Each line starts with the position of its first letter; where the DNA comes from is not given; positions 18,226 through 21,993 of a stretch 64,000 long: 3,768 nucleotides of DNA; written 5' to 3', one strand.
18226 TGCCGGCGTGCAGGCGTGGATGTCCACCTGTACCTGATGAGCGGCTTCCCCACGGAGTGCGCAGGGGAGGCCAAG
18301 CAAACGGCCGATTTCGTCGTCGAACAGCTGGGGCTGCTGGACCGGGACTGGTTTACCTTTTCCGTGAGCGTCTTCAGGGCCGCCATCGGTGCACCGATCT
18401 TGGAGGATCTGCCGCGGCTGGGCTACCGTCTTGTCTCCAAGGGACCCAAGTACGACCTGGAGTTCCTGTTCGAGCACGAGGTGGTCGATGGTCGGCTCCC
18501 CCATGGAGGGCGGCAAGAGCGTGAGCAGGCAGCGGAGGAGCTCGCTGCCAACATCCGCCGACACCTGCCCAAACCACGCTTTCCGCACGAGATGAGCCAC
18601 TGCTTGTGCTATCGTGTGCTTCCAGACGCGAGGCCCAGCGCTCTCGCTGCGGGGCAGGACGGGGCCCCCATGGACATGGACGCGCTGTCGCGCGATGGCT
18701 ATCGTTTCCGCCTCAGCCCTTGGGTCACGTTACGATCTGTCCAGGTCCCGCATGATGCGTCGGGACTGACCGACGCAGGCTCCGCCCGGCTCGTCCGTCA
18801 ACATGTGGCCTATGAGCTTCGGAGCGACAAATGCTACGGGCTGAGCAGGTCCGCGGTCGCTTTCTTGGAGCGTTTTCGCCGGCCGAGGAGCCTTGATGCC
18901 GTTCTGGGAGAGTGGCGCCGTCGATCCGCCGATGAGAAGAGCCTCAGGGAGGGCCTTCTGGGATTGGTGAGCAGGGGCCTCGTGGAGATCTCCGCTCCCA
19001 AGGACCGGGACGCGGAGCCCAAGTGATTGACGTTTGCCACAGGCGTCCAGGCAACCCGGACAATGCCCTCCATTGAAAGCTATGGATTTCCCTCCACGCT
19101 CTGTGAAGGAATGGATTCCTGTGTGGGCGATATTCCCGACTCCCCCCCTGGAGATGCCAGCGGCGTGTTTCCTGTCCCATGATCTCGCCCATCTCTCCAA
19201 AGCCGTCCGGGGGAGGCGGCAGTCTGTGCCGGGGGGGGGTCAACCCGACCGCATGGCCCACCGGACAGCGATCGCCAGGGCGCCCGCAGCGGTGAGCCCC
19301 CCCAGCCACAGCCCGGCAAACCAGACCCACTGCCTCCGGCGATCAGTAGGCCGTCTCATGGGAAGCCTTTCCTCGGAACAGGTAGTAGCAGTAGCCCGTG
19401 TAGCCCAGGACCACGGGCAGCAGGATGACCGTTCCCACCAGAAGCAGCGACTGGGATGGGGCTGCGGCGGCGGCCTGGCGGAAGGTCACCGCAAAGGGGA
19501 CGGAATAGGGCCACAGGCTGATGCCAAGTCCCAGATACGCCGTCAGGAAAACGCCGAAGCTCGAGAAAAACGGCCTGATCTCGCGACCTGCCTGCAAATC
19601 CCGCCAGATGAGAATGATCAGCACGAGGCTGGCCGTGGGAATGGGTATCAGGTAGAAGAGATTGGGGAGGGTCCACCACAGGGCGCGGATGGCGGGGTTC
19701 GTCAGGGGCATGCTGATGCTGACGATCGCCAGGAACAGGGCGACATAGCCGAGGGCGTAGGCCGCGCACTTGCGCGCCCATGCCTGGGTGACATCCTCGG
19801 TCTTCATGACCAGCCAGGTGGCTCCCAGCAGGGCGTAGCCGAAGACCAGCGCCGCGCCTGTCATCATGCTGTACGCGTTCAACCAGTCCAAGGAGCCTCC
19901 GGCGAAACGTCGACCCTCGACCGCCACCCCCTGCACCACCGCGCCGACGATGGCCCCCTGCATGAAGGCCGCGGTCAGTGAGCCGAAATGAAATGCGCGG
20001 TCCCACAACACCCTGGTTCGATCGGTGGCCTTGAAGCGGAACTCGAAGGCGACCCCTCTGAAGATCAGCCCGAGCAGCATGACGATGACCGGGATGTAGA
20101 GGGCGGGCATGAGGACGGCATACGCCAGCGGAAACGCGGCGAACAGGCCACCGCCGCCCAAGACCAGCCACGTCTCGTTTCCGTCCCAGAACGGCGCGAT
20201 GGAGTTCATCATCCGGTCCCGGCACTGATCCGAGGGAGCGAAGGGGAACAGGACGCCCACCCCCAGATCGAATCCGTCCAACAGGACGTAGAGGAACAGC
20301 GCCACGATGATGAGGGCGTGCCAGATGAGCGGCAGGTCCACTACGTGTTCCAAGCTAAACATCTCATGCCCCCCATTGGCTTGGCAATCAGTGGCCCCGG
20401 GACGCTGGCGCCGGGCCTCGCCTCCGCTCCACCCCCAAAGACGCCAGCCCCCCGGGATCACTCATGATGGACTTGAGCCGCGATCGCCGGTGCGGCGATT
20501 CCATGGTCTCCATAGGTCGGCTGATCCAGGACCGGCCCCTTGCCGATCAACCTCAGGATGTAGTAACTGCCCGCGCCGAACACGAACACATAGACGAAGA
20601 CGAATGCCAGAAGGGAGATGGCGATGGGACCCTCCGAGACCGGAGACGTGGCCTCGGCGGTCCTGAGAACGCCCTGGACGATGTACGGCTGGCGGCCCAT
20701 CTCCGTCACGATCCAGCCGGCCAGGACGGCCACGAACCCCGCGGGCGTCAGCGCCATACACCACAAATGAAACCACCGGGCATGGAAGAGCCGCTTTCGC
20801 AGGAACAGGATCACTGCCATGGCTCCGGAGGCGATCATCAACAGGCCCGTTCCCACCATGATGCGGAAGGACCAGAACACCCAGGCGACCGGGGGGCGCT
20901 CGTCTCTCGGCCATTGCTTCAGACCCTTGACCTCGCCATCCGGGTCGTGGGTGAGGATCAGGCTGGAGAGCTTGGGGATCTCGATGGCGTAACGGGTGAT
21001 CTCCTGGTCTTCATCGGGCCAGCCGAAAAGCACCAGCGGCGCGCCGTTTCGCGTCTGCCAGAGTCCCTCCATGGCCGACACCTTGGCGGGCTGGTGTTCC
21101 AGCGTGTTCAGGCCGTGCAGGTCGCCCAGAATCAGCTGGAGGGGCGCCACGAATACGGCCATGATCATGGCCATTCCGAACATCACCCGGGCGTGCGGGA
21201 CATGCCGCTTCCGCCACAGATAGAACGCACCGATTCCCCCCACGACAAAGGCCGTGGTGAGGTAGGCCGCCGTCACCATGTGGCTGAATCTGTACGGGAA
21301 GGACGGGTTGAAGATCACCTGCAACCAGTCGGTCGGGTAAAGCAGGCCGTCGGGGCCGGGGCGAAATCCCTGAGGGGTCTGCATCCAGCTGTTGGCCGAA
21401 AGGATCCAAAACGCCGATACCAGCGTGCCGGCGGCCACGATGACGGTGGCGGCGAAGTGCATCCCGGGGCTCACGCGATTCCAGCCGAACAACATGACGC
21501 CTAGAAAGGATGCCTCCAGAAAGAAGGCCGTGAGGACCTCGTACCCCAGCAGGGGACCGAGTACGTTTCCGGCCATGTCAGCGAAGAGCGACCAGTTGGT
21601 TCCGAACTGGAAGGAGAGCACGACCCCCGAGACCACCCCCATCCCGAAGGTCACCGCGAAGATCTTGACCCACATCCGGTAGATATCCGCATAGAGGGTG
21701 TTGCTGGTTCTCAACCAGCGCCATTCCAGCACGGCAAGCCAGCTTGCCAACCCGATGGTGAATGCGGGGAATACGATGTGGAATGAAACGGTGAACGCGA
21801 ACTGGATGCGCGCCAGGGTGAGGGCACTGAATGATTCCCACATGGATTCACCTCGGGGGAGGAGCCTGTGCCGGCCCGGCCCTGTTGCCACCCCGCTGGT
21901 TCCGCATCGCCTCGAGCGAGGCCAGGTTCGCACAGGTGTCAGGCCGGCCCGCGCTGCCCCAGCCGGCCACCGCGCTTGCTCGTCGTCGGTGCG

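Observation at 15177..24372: Split HgdC/BcrAD-like activator pair and HgdAB/BcrBC-like pair flanking a B12-radical SAM and fused to cydABX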

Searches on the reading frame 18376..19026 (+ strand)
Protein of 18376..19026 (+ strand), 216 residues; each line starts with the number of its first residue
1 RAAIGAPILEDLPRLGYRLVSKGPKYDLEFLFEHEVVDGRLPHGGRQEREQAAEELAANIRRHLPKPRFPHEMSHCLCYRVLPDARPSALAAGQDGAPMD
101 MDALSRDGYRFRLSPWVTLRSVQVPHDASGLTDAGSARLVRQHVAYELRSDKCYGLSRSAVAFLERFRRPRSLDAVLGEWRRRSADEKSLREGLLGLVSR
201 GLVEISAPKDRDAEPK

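Call 62: search_protein_families(library=pfam, proteins=[window:18376-19026:+], max_evalue=1)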
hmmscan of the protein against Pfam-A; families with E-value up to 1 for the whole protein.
window:18376-19026:+ (216 aa): 2 families
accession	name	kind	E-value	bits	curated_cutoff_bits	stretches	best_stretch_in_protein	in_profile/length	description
PF18532.6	DUF5621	-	0.11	12.7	25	1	28-57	72-101/139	Domain of unknown function (DUF5621)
PF20561.3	DUF6771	-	0.12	12.6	23.7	1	49-68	32-51/63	Domain of unknown function (DUF6771)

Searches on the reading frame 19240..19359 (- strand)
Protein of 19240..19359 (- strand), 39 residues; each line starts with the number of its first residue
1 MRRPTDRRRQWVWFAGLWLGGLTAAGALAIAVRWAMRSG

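Call 62: search_protein_families(library=pfam, proteins=[window:19240-19359:-], max_evalue=1)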
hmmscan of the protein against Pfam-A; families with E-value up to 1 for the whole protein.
window:19240-19359:- (39 aa): 0 families
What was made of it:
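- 19240..19359 (-): 39-codon cydX-like ORF that overlaps the end of cydB by 17 nt. No Pfam match at E up to 1 (call 62).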

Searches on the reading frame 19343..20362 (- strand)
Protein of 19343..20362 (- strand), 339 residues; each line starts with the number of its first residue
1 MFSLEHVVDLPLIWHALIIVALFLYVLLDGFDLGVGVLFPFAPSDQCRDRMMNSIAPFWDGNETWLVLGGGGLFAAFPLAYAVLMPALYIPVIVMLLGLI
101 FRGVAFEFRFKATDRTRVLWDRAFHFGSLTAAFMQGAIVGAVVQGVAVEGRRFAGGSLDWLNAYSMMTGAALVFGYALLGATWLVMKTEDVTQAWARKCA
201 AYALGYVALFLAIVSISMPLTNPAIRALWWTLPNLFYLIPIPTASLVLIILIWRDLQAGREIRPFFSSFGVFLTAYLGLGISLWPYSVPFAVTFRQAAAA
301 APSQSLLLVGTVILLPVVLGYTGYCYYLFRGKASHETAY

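Call 5: search_protein_families(library=pfam, proteins=[window:19343-20362:-], max_evalue=0.01)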
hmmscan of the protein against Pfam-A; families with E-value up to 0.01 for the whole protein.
window:19343-20362:- (339 aa): 1 family
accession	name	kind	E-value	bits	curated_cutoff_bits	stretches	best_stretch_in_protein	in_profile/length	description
PF02322.20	Cyt_bd_oxida_II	-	8.2e-94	314.8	35.6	1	10-329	1-302/302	Cytochrome bd terminal oxidase subunit II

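Call 6: search_protein_families(library=ncbifam, proteins=[window:19343-20362:-], max_evalue=0.01)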
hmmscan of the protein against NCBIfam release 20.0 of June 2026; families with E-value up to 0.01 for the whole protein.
window:19343-20362:- (339 aa): 3 families
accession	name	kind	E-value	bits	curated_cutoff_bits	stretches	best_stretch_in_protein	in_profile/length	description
TIGR00203.1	cydB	equivalog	1.8e-48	165.7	117.3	1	10-336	7-368/378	cytochrome d ubiquinol oxidase subunit II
NF011579.0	PRK15003.1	equivalog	8.7e-34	117.3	718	1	10-203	7-207/379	cytochrome d ubiquinol oxidase subunit II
NF011602.0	PRK15028.1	equivalog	4.3e-33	115.3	681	2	10-207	7-211/378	cytochrome d ubiquinol oxidase subunit II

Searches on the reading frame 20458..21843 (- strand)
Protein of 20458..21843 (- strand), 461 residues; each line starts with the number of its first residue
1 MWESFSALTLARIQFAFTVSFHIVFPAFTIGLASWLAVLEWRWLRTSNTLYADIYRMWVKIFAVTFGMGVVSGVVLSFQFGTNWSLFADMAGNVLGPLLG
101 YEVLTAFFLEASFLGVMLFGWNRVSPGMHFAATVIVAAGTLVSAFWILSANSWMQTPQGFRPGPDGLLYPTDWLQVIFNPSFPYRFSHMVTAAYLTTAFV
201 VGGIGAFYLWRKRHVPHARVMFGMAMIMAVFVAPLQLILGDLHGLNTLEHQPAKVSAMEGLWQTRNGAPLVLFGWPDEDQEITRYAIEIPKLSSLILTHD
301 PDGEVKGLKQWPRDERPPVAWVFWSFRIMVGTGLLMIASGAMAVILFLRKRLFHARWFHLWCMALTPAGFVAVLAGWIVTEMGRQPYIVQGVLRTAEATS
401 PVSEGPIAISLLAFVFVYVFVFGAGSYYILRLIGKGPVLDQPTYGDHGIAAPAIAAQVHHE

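Call 5: search_protein_families(library=pfam, proteins=[window:20458-21843:-], max_evalue=0.01)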
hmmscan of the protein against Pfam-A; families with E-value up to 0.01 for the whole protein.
window:20458-21843:- (461 aa): 1 family
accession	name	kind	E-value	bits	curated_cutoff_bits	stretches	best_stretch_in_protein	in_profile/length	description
PF01654.22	Cyt_bd_oxida_I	-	8.4e-170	565.3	26.2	1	10-437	1-418/418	Cytochrome bd terminal oxidase subunit I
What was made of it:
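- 20458..21843 (-): cydA, cytochrome bd oxidase subunit I (461 aa). PF01654 E 8e-170 (call 5).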

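Call 6: search_protein_families(library=ncbifam, proteins=[window:20458-21843:-], max_evalue=0.01)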
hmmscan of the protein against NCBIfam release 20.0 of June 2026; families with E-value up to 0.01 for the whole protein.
window:20458-21843:- (461 aa): 2 families
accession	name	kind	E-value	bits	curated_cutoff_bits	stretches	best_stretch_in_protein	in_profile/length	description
NF011609.0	PRK15035.1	equivalog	1.8e-86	291.1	1025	2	7-311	4-310/514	cytochrome bd-II oxidase subunit 1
NF011677.0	PRK15097.1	equivalog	2.8e-80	270.5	968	2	8-310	5-309/522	cytochrome ubiquinol oxidase subunit I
